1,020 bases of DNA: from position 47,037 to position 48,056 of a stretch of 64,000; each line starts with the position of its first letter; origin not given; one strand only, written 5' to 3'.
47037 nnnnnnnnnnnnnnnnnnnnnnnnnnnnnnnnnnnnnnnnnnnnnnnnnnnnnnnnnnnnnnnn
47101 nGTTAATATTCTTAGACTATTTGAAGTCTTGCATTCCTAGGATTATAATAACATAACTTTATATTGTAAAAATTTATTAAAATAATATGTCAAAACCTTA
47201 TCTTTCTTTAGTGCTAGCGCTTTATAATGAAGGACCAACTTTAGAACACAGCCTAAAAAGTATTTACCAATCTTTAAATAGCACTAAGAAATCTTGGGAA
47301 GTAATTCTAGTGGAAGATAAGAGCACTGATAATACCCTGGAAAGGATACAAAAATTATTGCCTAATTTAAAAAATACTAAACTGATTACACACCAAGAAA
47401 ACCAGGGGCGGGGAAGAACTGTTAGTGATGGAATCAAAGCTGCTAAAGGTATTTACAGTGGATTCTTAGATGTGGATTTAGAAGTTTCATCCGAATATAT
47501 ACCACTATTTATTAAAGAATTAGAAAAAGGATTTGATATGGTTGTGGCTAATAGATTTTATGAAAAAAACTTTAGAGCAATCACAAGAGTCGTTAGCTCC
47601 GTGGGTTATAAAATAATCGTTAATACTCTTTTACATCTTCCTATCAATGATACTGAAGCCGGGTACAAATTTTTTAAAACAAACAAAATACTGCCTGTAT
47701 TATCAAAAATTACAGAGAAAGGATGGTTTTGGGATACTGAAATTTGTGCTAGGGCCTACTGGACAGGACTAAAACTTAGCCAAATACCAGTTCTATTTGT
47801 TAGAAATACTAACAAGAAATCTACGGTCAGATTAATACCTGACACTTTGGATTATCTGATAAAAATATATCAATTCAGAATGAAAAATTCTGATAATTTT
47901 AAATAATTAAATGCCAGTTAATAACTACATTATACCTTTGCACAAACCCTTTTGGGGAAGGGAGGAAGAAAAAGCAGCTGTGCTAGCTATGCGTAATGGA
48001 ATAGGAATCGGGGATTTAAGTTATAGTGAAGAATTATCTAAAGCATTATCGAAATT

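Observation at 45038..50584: Paralogous GT-C pair bracketing an Arn/Pgl-like amino-sugar module (acetyltransferase, ArnC-like GT2, DegT aminotransferase)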

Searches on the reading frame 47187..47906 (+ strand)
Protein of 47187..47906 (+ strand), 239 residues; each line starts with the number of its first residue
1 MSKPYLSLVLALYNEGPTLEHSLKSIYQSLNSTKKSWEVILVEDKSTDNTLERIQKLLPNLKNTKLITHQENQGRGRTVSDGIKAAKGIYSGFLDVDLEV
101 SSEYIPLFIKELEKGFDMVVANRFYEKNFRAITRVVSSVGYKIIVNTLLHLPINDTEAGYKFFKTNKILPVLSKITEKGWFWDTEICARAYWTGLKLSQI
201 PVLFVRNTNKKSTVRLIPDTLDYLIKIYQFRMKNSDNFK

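Call 4: search_protein_families(library=pfam, proteins=[window:47187-47906:+], max_evalue=0.01)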
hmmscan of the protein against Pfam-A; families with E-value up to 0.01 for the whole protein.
window:47187-47906:+ (239 aa): 2 families
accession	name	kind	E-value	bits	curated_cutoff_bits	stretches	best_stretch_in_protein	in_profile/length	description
PF00535.33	Glycos_transf_2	-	1e-25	91.1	23.3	1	7-137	1-129/168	Glycosyl transferase family 2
PF10111.15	Glyco_tranf_2_2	-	0.00073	19.5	27.3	1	34-127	27-126/276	Glycosyltransferase like family 2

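Call 10: search_protein_families(library=ncbifam, proteins=[window:47187-47906:+], max_evalue=0.001)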
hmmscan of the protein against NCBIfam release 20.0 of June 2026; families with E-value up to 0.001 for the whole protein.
window:47187-47906:+ (239 aa): 18 families
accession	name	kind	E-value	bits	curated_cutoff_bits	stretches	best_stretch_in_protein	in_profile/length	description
NF047588.1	GlcsyltransPgfSStrep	equivalog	1.5e-17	63.8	500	1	6-169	3-165/308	glycosyltransferase PgfS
NF007482.0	PRK10073.1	equivalog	2.1e-16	59.9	423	1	2-105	4-103/334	glycosyltransferase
TIGR03937.1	PgaC_IcaA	equivalog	2e-12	46.8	422.3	1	3-114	44-152/407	poly-beta-1,6-N-acetyl-D-glucosamine synthase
TIGR04182.1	glyco_TIGR04182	equivalog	3.4e-12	46.4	325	1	36-233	27-220/293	S-layer glycoprotein N-glycosyltransferase AglJ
NF050050.1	ProtGlycPglI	equivalog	2.4e-11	43.6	500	1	3-138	1-133/306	GalNAc(5)-diNAcBac-PP-undecaprenol beta-1,3-glucosyltransferase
NF047683.1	TeichurnBiosyTuaG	equivalog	7.5e-11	42.1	400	1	3-103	5-102/252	teichuronic acid biosynthesis protein TuaG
NF007986.1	PRK10714.1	equivalog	3.6e-10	39.4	529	1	6-127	8-130/316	undecaprenyl-phosphate 4-deoxy-4-formamido-L-arabinose transferase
NF038302.1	EPS_HpsE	equivalog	4.1e-10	39.1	300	1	6-104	3-103/307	hormogonium polysaccharide biosynthesis glycosyltransferase HpsE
NF041875.1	EPS_EpsD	equivalog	7.2e-10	38.8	370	1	6-120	1-112/325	exopolysaccharide biosynthesis glycosyltransferase EpsD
NF053739.1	GlytfEpsEBac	equivalog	2e-08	33.5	450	1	4-97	1-92/265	glycosyltransferase EpsE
TIGR03111.1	glyc2_xrt_Gpos1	hypoth_equivalog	4.5e-08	32.3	363.95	1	3-115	48-159/439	TIGR03111 family XrtG-associated glycosyltransferase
TIGR04283.1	glyco_like_mftF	equivalog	4.7e-08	32.9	182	1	6-112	1-97/221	TIGR04283 family arsenosugar biosynthesis glycosyltransferase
NF010496.0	PRK13915.1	equivalog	1.7e-07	30.6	262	1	6-135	33-165/307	glucosyl-3-phosphoglycerate synthase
NF041391.1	DPhHxTase_Halo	equivalog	1.1e-06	27.8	375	1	12-169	3-151/213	dolichyl-phosphate hexose transferase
TIGR03965.1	mycofact_glyco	equivalog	2.7e-05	23.2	280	1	9-121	79-188/467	mycofactocin biosynthesis glycosyltransferase MftF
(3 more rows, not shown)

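Call 11: search_solved_structures(query=window:47187-47906:+, max_evalue=0.001, show_alignments=2)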
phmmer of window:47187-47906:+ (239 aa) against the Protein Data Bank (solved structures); distinct sequences matched with E-value up to 0.001: 19.
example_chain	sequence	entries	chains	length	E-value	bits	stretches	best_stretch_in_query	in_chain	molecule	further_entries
5ekp_C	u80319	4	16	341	1.5e-12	50.7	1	6-181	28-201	Uncharacterized glycosyltransferase sll0501 | Glycosyltransferase sll0501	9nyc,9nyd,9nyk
5eke_A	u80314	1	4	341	1.5e-12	50.7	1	6-181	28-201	Uncharacterized glycosyltransferase sll0501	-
9nye_A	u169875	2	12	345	1.5e-12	50.7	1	6-181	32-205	Glycosyltransferase sll0501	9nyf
2z87_A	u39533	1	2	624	2.7e-11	46.6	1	4-119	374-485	Chondroitin synthase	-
2z86_A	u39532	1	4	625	2.7e-11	46.6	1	4-119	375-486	Chondroitin synthase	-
5mlz_A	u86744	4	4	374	9e-10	41.6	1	6-126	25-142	Dolichol monophosphate mannose synthase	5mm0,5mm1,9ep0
9bhc_C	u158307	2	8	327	7.5e-09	38.6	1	6-123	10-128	Undecaprenyl-phosphate 4-deoxy-4-formamido-L-arabinose transferase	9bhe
8vxh_A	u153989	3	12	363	9.6e-09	38.2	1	6-123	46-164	Undecaprenyl-phosphate 4-deoxy-4-formamido-L-arabinose transferase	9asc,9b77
6p61_A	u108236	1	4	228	5.8e-08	35.7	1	3-123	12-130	Glycosyltransferase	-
5hea_A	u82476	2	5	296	1.5e-07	34.3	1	6-122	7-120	Putative glycosyltransferase (GalT1)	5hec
9hwj_A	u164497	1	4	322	4.1e-07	32.9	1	6-123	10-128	Undecaprenyl-phosphate 4-deoxy-4-formamido-L-arabinose transferase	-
3bcv_A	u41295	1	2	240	4.5e-06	29.5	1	4-104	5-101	Putative glycosyltransferase protein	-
5tze_C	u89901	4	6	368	9.3e-05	25.2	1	7-105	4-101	Glycosyl transferase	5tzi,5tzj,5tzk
5tz8_A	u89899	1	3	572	0.00018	24.2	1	7-105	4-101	Glycosyl transferase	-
6yv7_B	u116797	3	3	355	0.00024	23.8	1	3-94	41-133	Glycosyl transferase, family 2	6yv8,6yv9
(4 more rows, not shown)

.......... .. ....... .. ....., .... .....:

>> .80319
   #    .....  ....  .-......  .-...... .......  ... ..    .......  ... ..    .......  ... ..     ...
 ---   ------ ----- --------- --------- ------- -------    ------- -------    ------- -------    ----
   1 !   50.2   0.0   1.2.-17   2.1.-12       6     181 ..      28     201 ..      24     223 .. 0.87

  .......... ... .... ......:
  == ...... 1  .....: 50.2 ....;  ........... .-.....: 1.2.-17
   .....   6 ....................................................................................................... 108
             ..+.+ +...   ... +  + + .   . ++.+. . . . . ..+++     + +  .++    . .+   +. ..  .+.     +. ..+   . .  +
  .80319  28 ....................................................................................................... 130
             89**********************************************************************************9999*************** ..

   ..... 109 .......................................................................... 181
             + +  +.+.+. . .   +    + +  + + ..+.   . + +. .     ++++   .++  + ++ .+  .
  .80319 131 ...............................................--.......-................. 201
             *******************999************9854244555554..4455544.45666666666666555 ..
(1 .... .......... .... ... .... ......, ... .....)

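Call 31: find_homologous_proteins(query=window:47187-47906:+, max_evalue=0.00001)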
Query window:47187-47906:+ (239 aa): 1127 proteins with E <= 0.00001 among 1464 candidates; the best 120 are listed.
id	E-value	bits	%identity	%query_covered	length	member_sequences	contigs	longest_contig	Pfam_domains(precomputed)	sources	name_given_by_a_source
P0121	7.2e-154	528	100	100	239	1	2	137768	PF00535.33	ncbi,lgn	-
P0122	2.1e-119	415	80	97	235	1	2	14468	PF00535.33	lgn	-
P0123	3.6e-118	411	78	97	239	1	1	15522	PF00535.33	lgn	-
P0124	1.9e-116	405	78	98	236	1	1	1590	PF00535.33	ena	-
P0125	2.1e-116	405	76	100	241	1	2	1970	PF00535.33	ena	-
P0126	2.3e-116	405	76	99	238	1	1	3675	PF00535.33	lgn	-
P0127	1.7e-115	402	76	97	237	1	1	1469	PF00535.33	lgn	-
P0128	2.0e-115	402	77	98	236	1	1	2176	PF00535.33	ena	-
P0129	2.7e-115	402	77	97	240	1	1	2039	PF00535.33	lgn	-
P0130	3.2e-115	401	78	97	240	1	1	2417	PF10111.15,PF00535.33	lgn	-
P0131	3.9e-115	401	76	97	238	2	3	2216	PF00535.33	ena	-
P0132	1.4e-114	399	76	97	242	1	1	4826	PF10111.15,PF00535.33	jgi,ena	-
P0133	1.4e-114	399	76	100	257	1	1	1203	PF00535.33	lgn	-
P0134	1.4e-114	399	77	97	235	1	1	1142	PF00535.33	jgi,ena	-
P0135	1.8e-114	399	77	97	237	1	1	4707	PF00535.33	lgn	-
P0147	1.0e-111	390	73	97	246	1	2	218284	PF00535.33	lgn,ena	-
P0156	7.3e-108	377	69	100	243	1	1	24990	PF10111.15,PF00535.33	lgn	-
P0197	4.4e-85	303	58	97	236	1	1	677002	PF00535.33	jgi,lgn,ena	-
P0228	6.7e-83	296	56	94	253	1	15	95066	PF10111.15,PF00535.33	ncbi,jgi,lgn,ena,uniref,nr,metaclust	ncbi:hypothetical protein A3D81_01285 [Candidatus Curtissbacteria bacterium RIFCSPHIGHO2_02_FULL_40_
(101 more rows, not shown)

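Call 32: find_encoding_contigs(protein=P0147, flank=8000, max_places=1)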
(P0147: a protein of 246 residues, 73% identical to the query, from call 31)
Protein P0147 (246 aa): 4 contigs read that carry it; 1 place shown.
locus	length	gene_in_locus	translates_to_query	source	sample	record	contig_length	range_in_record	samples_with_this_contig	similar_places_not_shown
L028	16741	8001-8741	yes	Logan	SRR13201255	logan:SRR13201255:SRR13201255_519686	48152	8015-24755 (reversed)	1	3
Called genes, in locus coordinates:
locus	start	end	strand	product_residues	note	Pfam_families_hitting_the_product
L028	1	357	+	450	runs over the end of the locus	PF03446:NAD_binding_2 (weak), PF03721:UDPG_MGDP_dh_N, PF00984:UDPG_MGDP_dh, PF03720:UDPG_MGDP_dh_C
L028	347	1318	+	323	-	PF01073:3Beta_HSD, PF01370:Epimerase, PF02719:Polysacc_synt_2, PF04321:RmlD_sub_bind, PF05368:NmrA (faint), PF16363:GDP_Man_Dehyd, PF13460:NAD_binding_10 (weak), PF07993:NAD_binding_4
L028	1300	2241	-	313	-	PF00535:Glycos_transf_2, PF13641:Glyco_tranf_2_3 (weak)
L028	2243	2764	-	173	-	PF25084:LbH_EIF2B, PF25087:GMPPB_C, PF00132:Hexapep, PF14602:Hexapep_2 (weak), PF00132:Hexapep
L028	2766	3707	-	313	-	PF01408:GFO_IDH_MocA, PF03446:NAD_binding_2 (faint), PF22725:GFO_IDH_MocA_C3, PF02894:GFO_IDH_MocA_C (weak)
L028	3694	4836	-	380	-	PF00155:Aminotran_1_2, PF00266:Aminotran_5 (weak), PF01041:DegT_DnrJ_EryC1, PF01053:Cys_Met_Meta_PP, PF01212:Beta_elim_lyase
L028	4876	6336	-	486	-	-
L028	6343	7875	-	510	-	-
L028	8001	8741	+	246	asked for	PF00535:Glycos_transf_2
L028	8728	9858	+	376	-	PF00155:Aminotran_1_2, PF01041:DegT_DnrJ_EryC1, PF00266:Aminotran_5 (faint), PF01053:Cys_Met_Meta_PP (weak)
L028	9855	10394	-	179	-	PF00132:Hexapep (faint), PF14602:Hexapep_2 (weak)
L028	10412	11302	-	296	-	PF03009:GDPD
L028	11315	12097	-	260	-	PF01209:Ubie_methyltran (weak), PF13489:Methyltransf_23, PF07021:MetW (weak), PF13847:Methyltransf_31, PF08241:Methyltransf_11, PF08242:Methyltransf_12, PF13649:Methyltransf_25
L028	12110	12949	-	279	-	PF01209:Ubie_methyltran, PF08003:Methyltransf_9, PF13489:Methyltransf_23, PF07021:MetW, PF13649:Methyltransf_25, PF13847:Methyltransf_31, PF08241:Methyltransf_11, PF08242:Methyltransf_12, +3 more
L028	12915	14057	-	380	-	PF20706:GT4-conflict (faint), PF13439:Glyco_transf_4, PF13579:Glyco_trans_4_4, PF00534:Glycos_transf_1, PF13692:Glyco_trans_1_4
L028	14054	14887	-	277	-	PF00535:Glycos_transf_2, PF10111:Glyco_tranf_2_2 (weak), PF13641:Glyco_tranf_2_3 (weak)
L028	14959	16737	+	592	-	-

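Call 33: find_encoding_contigs(protein=P0156, flank=8000, max_places=1)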
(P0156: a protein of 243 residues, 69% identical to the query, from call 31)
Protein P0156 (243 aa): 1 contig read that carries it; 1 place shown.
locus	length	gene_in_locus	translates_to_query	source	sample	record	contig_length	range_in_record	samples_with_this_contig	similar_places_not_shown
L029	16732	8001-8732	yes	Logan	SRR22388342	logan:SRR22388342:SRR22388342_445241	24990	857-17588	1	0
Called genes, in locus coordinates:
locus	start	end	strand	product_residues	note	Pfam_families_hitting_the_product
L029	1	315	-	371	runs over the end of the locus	PF13439:Glyco_transf_4, PF00534:Glycos_transf_1, PF20706:GT4-conflict, PF13692:Glyco_trans_1_4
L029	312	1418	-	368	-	PF13439:Glyco_transf_4, PF00534:Glycos_transf_1, PF13692:Glyco_trans_1_4, PF20706:GT4-conflict (weak), PF13524:Glyco_trans_1_2 (weak)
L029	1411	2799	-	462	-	PF13231:PMT_2 (weak)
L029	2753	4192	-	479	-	PF13231:PMT_2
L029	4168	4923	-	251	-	PF00535:Glycos_transf_2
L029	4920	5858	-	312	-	PF13439:Glyco_transf_4 (faint), PF00534:Glycos_transf_1, PF13692:Glyco_trans_1_4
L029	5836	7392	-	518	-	-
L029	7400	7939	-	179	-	PF14602:Hexapep_2 (faint), PF25084:LbH_EIF2B (faint), PF00132:Hexapep (weak)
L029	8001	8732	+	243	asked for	PF00535:Glycos_transf_2, PF10111:Glyco_tranf_2_2 (weak)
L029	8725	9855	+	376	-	PF00155:Aminotran_1_2, PF01041:DegT_DnrJ_EryC1, PF01212:Beta_elim_lyase (weak), PF01053:Cys_Met_Meta_PP (weak)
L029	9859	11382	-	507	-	PF13231:PMT_2 (weak)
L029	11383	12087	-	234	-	PF00535:Glycos_transf_2, PF10111:Glyco_tranf_2_2 (weak)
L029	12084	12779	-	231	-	PF07021:MetW (weak), PF05401:NodS, PF13489:Methyltransf_23, PF08241:Methyltransf_11, PF08242:Methyltransf_12, PF13649:Methyltransf_25, PF13847:Methyltransf_31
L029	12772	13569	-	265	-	PF00535:Glycos_transf_2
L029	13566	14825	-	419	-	PF01943:Polysacc_synt, PF13440:Polysacc_synt_3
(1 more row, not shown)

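Call 34: find_encoding_contigs(protein=P0228, flank=8000, max_places=1)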
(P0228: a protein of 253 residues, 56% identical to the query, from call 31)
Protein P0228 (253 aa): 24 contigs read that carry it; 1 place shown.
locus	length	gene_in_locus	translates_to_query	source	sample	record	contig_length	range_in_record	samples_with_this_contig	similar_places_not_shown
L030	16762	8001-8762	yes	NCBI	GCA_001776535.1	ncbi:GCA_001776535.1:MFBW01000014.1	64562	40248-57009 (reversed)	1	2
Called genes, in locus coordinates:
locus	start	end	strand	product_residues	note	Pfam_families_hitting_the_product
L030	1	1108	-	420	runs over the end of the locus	PF01943:Polysacc_synt, PF13440:Polysacc_synt_3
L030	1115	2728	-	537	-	-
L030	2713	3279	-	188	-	PF13489:Methyltransf_23, PF05175:MTS (weak), PF00891:Methyltransf_2, PF01728:FtsJ, PF13847:Methyltransf_31, PF13649:Methyltransf_25, PF08241:Methyltransf_11, PF08242:Methyltransf_12, +1 more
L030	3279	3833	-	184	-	PF00132:Hexapep (faint)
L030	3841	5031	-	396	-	PF13231:PMT_2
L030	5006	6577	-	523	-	-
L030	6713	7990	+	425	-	-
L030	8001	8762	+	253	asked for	PF00535:Glycos_transf_2, PF10111:Glyco_tranf_2_2 (weak)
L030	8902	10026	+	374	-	PF00155:Aminotran_1_2, PF01041:DegT_DnrJ_EryC1, PF01212:Beta_elim_lyase, PF00266:Aminotran_5 (weak), PF01053:Cys_Met_Meta_PP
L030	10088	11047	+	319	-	PF00106:adh_short (faint), PF01073:3Beta_HSD, PF01370:Epimerase, PF02719:Polysacc_synt_2 (faint), PF04321:RmlD_sub_bind, PF16363:GDP_Man_Dehyd, PF07993:NAD_binding_4 (weak)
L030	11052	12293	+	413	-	PF13472:Lipase_GDSL_2 (faint), PF16822:ALGX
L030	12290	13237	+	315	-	PF01073:3Beta_HSD, PF01370:Epimerase, PF02719:Polysacc_synt_2, PF04321:RmlD_sub_bind, PF16363:GDP_Man_Dehyd, PF07993:NAD_binding_4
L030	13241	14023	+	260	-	PF01061:ABC2_membrane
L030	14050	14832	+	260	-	PF00005:ABC_tran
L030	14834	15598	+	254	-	PF00483:NTP_transferase, PF12804:NTP_transf_3 (weak)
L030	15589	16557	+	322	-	PF00106:adh_short (faint), PF01073:3Beta_HSD, PF01370:Epimerase, PF02719:Polysacc_synt_2, PF04321:RmlD_sub_bind, PF05368:NmrA (faint), PF16363:GDP_Man_Dehyd, PF07993:NAD_binding_4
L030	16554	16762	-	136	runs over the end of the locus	PF04138:GtrA_DPMS_TM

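Call 35: find_encoding_contigs(protein=P0197, flank=8000, max_places=1)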
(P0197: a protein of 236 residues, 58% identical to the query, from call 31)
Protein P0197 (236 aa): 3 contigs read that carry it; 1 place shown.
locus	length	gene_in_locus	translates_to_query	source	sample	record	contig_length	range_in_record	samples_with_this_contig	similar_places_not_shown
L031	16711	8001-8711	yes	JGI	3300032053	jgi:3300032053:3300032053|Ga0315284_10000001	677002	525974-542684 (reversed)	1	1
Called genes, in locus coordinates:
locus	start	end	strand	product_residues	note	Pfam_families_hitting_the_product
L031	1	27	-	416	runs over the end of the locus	PF01943:Polysacc_synt, PF13440:Polysacc_synt_3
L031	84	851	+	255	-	PF01209:Ubie_methyltran (weak), PF05148:Methyltransf_8 (weak), PF13489:Methyltransf_23, PF07021:MetW, PF13847:Methyltransf_31, PF08241:Methyltransf_11, PF08242:Methyltransf_12, PF13649:Methyltransf_25, +1 more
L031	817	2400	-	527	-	-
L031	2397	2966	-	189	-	PF13489:Methyltransf_23, PF01728:FtsJ (faint), PF13847:Methyltransf_31, PF08241:Methyltransf_11, PF08242:Methyltransf_12, PF13649:Methyltransf_25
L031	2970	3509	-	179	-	PF00132:Hexapep, PF14602:Hexapep_2 (weak)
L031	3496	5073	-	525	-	PF09913:DUF2142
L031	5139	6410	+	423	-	-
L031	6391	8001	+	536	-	PF10131:PTPS_related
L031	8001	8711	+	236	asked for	PF00535:Glycos_transf_2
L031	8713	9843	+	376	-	PF00155:Aminotran_1_2, PF01041:DegT_DnrJ_EryC1, PF01212:Beta_elim_lyase, PF01053:Cys_Met_Meta_PP (weak), PF00266:Aminotran_5 (weak)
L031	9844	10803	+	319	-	PF00106:adh_short (weak), PF01073:3Beta_HSD, PF01370:Epimerase, PF02719:Polysacc_synt_2 (faint), PF04321:RmlD_sub_bind, PF07993:NAD_binding_4 (faint), PF16363:GDP_Man_Dehyd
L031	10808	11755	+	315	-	PF00106:adh_short (faint), PF01073:3Beta_HSD, PF01370:Epimerase, PF02719:Polysacc_synt_2, PF04321:RmlD_sub_bind, PF16363:GDP_Man_Dehyd, PF07993:NAD_binding_4 (weak)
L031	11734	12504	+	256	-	PF00535:Glycos_transf_2, PF10111:Glyco_tranf_2_2 (weak)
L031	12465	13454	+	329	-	PF01073:3Beta_HSD, PF01370:Epimerase, PF16363:GDP_Man_Dehyd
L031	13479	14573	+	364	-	PF00155:Aminotran_1_2, PF00266:Aminotran_5 (weak), PF01041:DegT_DnrJ_EryC1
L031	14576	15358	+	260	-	PF01061:ABC2_membrane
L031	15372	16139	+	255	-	PF00005:ABC_tran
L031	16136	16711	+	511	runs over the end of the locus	PF13231:PMT_2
